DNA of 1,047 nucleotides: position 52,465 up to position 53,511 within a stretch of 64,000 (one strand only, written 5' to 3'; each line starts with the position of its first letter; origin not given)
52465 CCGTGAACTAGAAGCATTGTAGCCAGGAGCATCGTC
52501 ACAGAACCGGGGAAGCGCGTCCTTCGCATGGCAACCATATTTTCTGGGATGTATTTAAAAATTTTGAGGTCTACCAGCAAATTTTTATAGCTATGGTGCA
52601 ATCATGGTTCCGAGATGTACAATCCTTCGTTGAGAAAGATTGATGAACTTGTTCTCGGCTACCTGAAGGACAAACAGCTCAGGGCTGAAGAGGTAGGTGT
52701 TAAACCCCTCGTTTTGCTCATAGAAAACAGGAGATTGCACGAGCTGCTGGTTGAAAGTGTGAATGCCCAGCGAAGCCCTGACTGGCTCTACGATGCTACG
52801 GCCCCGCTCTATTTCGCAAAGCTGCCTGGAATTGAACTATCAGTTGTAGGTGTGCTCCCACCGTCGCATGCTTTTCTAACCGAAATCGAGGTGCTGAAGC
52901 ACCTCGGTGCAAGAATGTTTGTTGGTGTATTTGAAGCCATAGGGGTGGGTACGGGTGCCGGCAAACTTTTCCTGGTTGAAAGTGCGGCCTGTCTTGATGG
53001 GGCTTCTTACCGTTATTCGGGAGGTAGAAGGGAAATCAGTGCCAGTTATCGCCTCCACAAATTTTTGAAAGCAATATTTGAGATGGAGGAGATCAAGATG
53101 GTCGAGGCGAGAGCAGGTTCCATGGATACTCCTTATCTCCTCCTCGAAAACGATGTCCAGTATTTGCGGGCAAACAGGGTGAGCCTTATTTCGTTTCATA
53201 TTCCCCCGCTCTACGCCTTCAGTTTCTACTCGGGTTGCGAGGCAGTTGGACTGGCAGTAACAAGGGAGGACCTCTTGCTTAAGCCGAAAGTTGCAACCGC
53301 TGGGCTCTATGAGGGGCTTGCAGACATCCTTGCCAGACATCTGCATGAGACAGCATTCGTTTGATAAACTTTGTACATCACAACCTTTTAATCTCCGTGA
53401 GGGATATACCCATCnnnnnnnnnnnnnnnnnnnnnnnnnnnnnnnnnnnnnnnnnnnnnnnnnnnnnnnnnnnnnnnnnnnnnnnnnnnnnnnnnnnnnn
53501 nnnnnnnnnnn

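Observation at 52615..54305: Eukaryote-like Rab-family small GTPase translationally coupled to a divergent PNP/MTAN-fold protein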

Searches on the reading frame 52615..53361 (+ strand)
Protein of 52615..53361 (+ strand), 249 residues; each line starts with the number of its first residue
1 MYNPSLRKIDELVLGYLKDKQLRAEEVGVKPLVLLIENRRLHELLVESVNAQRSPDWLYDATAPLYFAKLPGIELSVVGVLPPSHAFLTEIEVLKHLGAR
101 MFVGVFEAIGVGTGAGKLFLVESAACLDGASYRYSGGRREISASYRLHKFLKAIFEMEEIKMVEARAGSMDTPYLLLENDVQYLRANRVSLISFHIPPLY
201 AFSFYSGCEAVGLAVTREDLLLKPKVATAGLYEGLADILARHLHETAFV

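Call 4: search_protein_families(library=pfam, proteins=[window:52615-53361:+], max_evalue=1)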
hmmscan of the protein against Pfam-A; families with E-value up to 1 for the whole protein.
window:52615-53361:+ (249 aa): 2 families
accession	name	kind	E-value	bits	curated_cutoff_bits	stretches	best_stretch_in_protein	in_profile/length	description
PF01048.26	PNP_UDP_1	-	0.011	15.6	25.1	1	75-192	46-172/233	Phosphorylase superfamily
PF25019.1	LRR_R13L1-DRL21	-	0.056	13.8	27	1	8-97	38-122/127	R13L1/DRL21 LRRs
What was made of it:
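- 52615..53364 (+): ORF1: 249-aa divergent nucleoside phosphorylase-I (PNP_UDP_1) fold protein with degenerate active-site motifs, probably non-catalytic. Pfam PNP_UDP_1 scores only E=0.011 for the single sequence (call 4).
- Closest known: Hexameric nucleoside phosphorylase-I enzymes: Sulfolobus MTAP. Different: The protein falls below Pfam's gathering score on its own (15.6 vs 25.1 bits, call 4).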

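Call 5: search_protein_families(library=ncbifam, proteins=[window:52615-53361:+], max_evalue=1)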
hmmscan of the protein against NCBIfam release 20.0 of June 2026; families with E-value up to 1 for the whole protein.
window:52615-53361:+ (249 aa): 0 families

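Call 6: find_homologous_proteins(query=window:52615-53361:+, max_evalue=0.001)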
Query window:52615-53361:+ (249 aa): 5 proteins with E <= 0.001 among 1545 candidates.
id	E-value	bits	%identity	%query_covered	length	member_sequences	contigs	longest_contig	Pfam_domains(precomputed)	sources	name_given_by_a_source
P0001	2.2e-158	543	100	100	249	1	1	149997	-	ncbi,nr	ncbi:MAG: hypothetical protein N3F63_01470 [Thermoplasmata archaeon]|nr:hypothetical protein [Thermo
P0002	1.7e-124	432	75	100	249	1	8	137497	-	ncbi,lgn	ncbi:MAG: hypothetical protein QW620_05780 [Thermoplasmata archaeon]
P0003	3.2e-116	405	73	100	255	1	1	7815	-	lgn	-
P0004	2.7e-110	386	71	100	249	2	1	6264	-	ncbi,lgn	ncbi:MAG: hypothetical protein QXJ27_05335 [Thermoplasmata archaeon]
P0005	1.1e-87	312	57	100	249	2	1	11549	-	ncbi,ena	-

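Call 9: find_encoding_contigs(protein=P0005, flank=6000, max_places=4)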
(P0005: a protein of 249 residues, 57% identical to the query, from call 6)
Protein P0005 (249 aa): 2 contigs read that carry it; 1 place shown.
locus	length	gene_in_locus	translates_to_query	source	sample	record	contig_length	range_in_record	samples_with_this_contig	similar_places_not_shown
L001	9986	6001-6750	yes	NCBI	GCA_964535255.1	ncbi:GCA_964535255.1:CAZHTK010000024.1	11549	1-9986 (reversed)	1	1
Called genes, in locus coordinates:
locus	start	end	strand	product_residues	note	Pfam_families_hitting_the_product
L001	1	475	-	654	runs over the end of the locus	PF01946:Thi4 (weak), PF00890:FAD_binding_2 (weak), PF00996:GDI (faint), PF01266:DAO (weak), PF01593:Amino_oxidase, PF12831:FAD_oxidored (faint), PF13450:NAD_binding_8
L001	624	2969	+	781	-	PF01326:PPDK_N, PF00391:PEP-utilizers, PF02896:PEP-utilizers_C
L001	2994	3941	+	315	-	PF00056:Ldh_1_N, PF02866:Ldh_1_C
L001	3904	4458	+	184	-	-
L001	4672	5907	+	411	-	PF03463:eRF1_1, PF18854:baeRF_family10, PF03464:eRF1_2, PF18859:acVLRF1, PF03465:eRF1_3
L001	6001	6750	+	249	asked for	-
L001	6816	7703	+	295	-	PF00009:GTP_EFTU (faint), PF00025:Arf, PF00071:Ras, PF04670:Gtr1_RagA (weak), PF08477:Roc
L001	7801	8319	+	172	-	PF00011:HSP20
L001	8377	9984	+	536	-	?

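Call 10: find_encoding_contigs(protein=P0002, flank=6000, max_places=3)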
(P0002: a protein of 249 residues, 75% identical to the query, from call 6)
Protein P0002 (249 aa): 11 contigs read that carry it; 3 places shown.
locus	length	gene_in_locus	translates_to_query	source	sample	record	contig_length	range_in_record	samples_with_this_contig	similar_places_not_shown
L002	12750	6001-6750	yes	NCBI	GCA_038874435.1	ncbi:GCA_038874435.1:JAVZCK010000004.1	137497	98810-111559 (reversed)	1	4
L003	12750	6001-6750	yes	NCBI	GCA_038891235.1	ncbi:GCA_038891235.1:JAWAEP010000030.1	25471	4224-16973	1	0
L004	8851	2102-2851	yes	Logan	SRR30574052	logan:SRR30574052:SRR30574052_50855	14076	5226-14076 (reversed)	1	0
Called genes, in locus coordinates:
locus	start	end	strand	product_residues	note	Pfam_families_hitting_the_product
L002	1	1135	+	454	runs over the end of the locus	PF01523:PmbA_TldD_1st, PF19290:PmbA_TldD_2nd, PF19289:PmbA_TldD_3rd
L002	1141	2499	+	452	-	PF01523:PmbA_TldD_1st, PF19290:PmbA_TldD_2nd (weak), PF19289:PmbA_TldD_3rd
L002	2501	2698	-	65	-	-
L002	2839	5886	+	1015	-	PF13191:AAA_16, PF13191:AAA_16, PF13424:TPR_12 (weak), PF17874:TPR_MalT (weak), PF13424:TPR_12, PF17874:TPR_MalT, PF00515:TPR_1 (weak), PF13424:TPR_12, +16 more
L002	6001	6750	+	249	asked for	-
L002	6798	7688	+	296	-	PF00009:GTP_EFTU (faint), PF00025:Arf, PF00071:Ras, PF04670:Gtr1_RagA (faint), PF08477:Roc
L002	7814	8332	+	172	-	PF00011:HSP20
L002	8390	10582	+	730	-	PF02359:CDC48_N, PF02933:CDC48_2, PF13191:AAA_16 (weak), PF00004:AAA, PF05496:RuvB_N, PF17862:AAA_lid_3, PF00004:AAA, PF17862:AAA_lid_3, +26 more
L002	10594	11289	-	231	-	PF18643:RE_BsaWI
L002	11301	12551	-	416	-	PF10539:Dev_Cell_Death, PF01555:N6_N4_Mtase, PF05148:Methyltransf_8 (faint), PF01170:UPF0020 (faint), PF08241:Methyltransf_11 (faint), PF01555:N6_N4_Mtase (weak)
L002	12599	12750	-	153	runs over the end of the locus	-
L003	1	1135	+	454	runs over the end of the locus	PF01523:PmbA_TldD_1st, PF19290:PmbA_TldD_2nd, PF19289:PmbA_TldD_3rd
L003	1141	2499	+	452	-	PF01523:PmbA_TldD_1st, PF19290:PmbA_TldD_2nd (weak), PF19289:PmbA_TldD_3rd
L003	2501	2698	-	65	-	-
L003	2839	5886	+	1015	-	PF13191:AAA_16, PF13191:AAA_16, PF13424:TPR_12 (weak), PF17874:TPR_MalT (weak), PF13424:TPR_12, PF17874:TPR_MalT, PF00515:TPR_1 (weak), PF13424:TPR_12, +15 more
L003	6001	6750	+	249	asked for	-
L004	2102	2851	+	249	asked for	-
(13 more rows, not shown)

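Call 19: predict_structure(alignment_id=A1)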
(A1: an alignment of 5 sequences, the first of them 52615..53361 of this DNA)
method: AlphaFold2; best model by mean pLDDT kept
length: 249 residues; sequences in the alignment: 5
mean_pLDDT: 47.8   pTM: 0.51
mean pLDDT of the five models: 47.8, 46.0, 42.2, 35.0, 34.9
residues with pLDDT >= 90: 0; 70-90: 43; 50-70: 70; < 50: 136
segments of 3 or more residues with pLDDT < 50: 1-7, 107-230, 245-249
pLDDT, mean of each block of 10 residues (from residue 1): 47 70 65 71 81 72 75 73 57 69 48 23 23 22 33 32 28 36 43 30 28 35 35 56 42
secondary structure, 60 per line:
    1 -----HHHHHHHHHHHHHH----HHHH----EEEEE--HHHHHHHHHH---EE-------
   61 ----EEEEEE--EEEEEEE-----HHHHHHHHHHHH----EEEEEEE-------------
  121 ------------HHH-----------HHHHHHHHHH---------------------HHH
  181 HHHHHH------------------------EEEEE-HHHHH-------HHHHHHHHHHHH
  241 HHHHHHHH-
elements in order: H6-19 H24-27 E32-36 H39-48 E65-70 E73-79 H85-96 E101-107 H147-156 H178-186 E211-215 H217-221 H229-248
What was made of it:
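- Tried and rejected: AF2 of ORF1 with only its 5 orthologues gave an unusable model (pLDDT 47.8, call 19).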

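Call 20: search_protein_representatives(alignment_id=A1)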
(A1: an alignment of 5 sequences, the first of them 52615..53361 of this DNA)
Query: 5 sequences, 249 profile positions. Proteins with E-value up to 0.001 (for the whole library): 86; up to 1e-10: 8; up to 1e-30: 2. The best 86 are listed.
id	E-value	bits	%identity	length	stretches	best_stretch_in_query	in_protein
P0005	1.6e-134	463.5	-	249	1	1-249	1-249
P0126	2.1e-84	299.4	-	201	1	1-191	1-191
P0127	1.0e-18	84.2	-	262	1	13-220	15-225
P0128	6.8e-14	68.4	-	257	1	12-232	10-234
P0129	7.9e-13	64.9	-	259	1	13-222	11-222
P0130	4.1e-12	62.6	-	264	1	12-218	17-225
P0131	1.1e-11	61.2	-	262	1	12-220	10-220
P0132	3.4e-11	59.5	-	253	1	10-222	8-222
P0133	2.0e-09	53.7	-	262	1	23-222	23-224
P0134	2.9e-09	53.2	-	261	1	26-218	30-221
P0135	5.2e-09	52.4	-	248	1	10-240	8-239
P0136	6.8e-09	52.0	-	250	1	75-220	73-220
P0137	7.3e-09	51.9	-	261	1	14-220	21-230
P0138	1.4e-08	51.0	-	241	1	79-220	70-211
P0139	1.8e-08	50.6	-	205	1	12-163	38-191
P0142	4.8e-08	49.2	-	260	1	10-223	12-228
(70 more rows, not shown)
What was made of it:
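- Closest known: Hexameric nucleoside phosphorylase-I enzymes: Sulfolobus MTAP. Different: The family is confined to a handful of Thermoplasmata lineages (calls 6, 20).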

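Call 21: search_protein_families(library=pfam, proteins=[P0127, P0128, P0129, P0130, P0131, P0132, P0133, P0134, P0135, P0136], max_evalue=0.01)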
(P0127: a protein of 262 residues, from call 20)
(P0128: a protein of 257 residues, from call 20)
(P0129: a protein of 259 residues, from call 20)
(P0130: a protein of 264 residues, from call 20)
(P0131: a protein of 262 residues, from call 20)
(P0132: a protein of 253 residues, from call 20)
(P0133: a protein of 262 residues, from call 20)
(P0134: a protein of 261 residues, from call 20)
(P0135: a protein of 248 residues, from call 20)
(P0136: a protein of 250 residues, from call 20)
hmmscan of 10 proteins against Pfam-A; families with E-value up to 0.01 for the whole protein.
P0127 (262 aa): 1 family
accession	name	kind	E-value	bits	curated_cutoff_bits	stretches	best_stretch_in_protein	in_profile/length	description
PF01048.26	PNP_UDP_1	-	1.9e-26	93.4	25.1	1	62-226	29-201/233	Phosphorylase superfamily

P0128 (257 aa): 1 family
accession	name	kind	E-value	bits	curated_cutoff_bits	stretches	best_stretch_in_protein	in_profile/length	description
PF01048.26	PNP_UDP_1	-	2e-28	99.8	25.1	1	55-220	23-200/233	Phosphorylase superfamily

P0129 (259 aa): 1 family
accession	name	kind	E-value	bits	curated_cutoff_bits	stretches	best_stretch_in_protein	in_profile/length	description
PF01048.26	PNP_UDP_1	-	2.8e-34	119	25.1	1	30-248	2-232/233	Phosphorylase superfamily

P0130 (264 aa): 1 family
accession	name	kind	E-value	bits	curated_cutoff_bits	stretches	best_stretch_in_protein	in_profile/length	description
PF01048.26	PNP_UDP_1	-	4e-36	125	25.1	1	47-256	12-233/233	Phosphorylase superfamily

P0131 (262 aa): 1 family
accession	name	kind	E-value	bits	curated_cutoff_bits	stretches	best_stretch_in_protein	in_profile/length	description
PF01048.26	PNP_UDP_1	-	3.8e-33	115.3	25.1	1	54-252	28-232/233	Phosphorylase superfamily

P0132 (253 aa): 1 family
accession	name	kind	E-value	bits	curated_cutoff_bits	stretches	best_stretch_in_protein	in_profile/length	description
PF01048.26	PNP_UDP_1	-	6.9e-26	91.5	25.1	1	56-248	26-232/233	Phosphorylase superfamily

P0133 (262 aa): 1 family
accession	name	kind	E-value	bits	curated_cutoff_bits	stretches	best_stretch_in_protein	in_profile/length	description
PF01048.26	PNP_UDP_1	-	3.3e-26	92.6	25.1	1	63-222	32-200/233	Phosphorylase superfamily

P0134 (261 aa): 1 family
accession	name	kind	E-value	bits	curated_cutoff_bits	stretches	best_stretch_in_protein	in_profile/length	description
PF01048.26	PNP_UDP_1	-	1.1e-32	113.8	25.1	1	58-234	28-214/233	Phosphorylase superfamily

P0135 (248 aa): 1 family
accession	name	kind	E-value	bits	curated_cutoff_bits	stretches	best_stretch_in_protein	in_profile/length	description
PF01048.26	PNP_UDP_1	-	1.2e-27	97.3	25.1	1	40-217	12-200/233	Phosphorylase superfamily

P0136 (250 aa): 1 family
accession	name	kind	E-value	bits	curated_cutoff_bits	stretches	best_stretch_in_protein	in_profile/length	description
PF01048.26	PNP_UDP_1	-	8.9e-32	110.8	25.1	1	64-246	42-229/233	Phosphorylase superfamily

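Call 23: search_solved_structures(query=A1, max_evalue=1, show_alignments=2)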
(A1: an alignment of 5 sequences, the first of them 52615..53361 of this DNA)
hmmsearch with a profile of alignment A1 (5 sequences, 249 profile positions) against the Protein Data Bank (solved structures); distinct sequences matched with E-value up to 1: 1.
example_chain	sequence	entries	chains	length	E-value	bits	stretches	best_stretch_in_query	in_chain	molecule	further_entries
8a6t_A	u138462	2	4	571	0.94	12.2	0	38-82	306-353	Electron bifurcating hydrogenase subunit HydA1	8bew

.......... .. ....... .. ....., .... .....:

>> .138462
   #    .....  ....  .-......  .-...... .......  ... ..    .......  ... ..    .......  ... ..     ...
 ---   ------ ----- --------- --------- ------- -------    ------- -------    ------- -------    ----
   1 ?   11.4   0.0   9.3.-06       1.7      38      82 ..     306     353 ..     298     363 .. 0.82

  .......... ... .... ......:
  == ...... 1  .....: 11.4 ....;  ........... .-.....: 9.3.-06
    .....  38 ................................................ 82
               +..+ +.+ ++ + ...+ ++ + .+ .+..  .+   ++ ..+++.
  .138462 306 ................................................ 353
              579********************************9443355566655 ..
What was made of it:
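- Tried and rejected: The profile of the ORF1 orthologues alone against PDB sequences found nothing (call 23).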

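Call 25: search_solved_structures(query=A2, max_evalue=0.001, show_alignments=2)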
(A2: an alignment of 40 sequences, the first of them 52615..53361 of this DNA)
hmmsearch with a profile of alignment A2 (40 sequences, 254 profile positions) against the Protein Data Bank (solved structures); distinct sequences matched with E-value up to 0.001: 113 (the best 60 are shown).
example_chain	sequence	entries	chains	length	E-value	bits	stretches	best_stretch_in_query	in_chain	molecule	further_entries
4lnh_A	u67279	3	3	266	1.1e-42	149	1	10-216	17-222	Uridine phosphorylase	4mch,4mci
1jds_A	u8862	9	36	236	1.7e-37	132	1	24-250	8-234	5'-METHYLTHIOADENOSINE PHOSPHORYLASE | 5'-deoxy-5'-methylthioadenosine phosphorylase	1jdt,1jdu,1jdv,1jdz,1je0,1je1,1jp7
1odi_A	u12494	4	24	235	2.3e-35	125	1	29-251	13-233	PURINE NUCLEOSIDE PHOSPHORYLASE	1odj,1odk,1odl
3qpb_A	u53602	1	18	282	1.9e-30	108.9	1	22-247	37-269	Uridine phosphorylase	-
3o6v_A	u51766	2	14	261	2.5e-30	108.5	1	21-252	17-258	Uridine phosphorylase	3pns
4g8j_A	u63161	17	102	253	2.6e-30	108.5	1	21-252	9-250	Uridine phosphorylase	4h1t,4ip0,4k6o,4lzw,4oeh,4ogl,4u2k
5lhv_A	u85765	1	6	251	2.9e-30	108.3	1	21-252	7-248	Uridine phosphorylase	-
1xe3_A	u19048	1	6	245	4.5e-29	104.4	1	66-250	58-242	purine nucleoside phosphorylase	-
2ac7_A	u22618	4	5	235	4.5e-29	104.4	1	66-250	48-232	Purine nucleoside phosphorylase | Purine nucleoside phosphorylase deoD-type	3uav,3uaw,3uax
3uay_A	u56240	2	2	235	2.8e-28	101.8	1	66-250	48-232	Purine nucleoside phosphorylase deoD-type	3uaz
3emv_A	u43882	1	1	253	2.9e-28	101.7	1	19-253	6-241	Uridine phosphorylase, putative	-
3fow_A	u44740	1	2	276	2.7e-27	98.6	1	16-253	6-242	Uridine phosphorylase, putative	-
1sq6_A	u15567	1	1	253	3.6e-27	98.2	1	17-253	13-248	uridine phosphorylase, putative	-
1nw4_A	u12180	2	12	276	4.7e-27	97.8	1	16-253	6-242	uridine phosphorylase, putative | Uridine phosphorylase putative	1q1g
5znc_A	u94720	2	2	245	4.9e-27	97.7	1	20-253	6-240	Purine nucleoside phosphorylase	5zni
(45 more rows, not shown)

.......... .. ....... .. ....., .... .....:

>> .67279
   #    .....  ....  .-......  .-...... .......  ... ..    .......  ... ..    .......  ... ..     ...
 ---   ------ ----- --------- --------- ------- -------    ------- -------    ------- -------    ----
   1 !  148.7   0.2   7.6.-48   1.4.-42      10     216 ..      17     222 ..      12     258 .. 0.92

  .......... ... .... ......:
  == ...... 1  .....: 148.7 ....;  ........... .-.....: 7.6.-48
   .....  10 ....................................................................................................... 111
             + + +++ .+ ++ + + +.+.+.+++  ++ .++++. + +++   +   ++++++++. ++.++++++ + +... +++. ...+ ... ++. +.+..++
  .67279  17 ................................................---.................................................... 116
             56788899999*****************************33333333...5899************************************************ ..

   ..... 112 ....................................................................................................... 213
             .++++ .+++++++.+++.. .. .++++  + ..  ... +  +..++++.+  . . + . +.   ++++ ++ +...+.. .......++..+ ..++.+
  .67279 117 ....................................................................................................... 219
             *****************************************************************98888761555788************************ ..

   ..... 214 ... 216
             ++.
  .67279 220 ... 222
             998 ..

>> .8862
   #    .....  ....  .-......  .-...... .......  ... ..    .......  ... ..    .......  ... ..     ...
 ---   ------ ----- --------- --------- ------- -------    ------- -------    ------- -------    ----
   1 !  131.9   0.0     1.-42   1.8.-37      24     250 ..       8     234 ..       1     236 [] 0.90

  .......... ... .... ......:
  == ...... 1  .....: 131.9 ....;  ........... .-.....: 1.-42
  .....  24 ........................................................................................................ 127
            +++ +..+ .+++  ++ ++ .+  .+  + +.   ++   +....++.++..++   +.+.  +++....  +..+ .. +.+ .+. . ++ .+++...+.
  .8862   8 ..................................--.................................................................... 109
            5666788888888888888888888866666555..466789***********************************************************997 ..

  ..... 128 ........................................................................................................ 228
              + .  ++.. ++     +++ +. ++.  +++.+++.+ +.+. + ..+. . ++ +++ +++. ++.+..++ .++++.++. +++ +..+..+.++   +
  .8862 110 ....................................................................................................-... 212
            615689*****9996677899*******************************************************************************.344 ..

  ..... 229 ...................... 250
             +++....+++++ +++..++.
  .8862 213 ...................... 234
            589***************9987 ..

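Call 36: find_encoding_contigs(protein=P0003, flank=5000, max_places=2)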
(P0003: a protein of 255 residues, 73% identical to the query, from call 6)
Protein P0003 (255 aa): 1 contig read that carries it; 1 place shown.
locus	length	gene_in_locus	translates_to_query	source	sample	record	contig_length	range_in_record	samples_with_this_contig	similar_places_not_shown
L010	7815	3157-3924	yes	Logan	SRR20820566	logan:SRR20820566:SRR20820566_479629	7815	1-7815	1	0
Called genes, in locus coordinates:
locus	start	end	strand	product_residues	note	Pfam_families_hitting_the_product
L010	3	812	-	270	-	?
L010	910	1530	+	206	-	PF02163:Peptidase_M50 (faint)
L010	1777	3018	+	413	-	PF03463:eRF1_1, PF18854:baeRF_family10, PF03464:eRF1_2, PF18859:acVLRF1, PF03465:eRF1_3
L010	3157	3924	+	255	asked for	-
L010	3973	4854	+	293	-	PF00009:GTP_EFTU (faint), PF00025:Arf, PF00071:Ras, PF04670:Gtr1_RagA (faint), PF08477:Roc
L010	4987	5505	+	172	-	PF00011:HSP20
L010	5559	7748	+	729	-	PF02359:CDC48_N, PF02933:CDC48_2, PF05496:RuvB_N, PF13191:AAA_16 (weak), PF00004:AAA, PF17862:AAA_lid_3, PF00004:AAA, PF17862:AAA_lid_3, +25 more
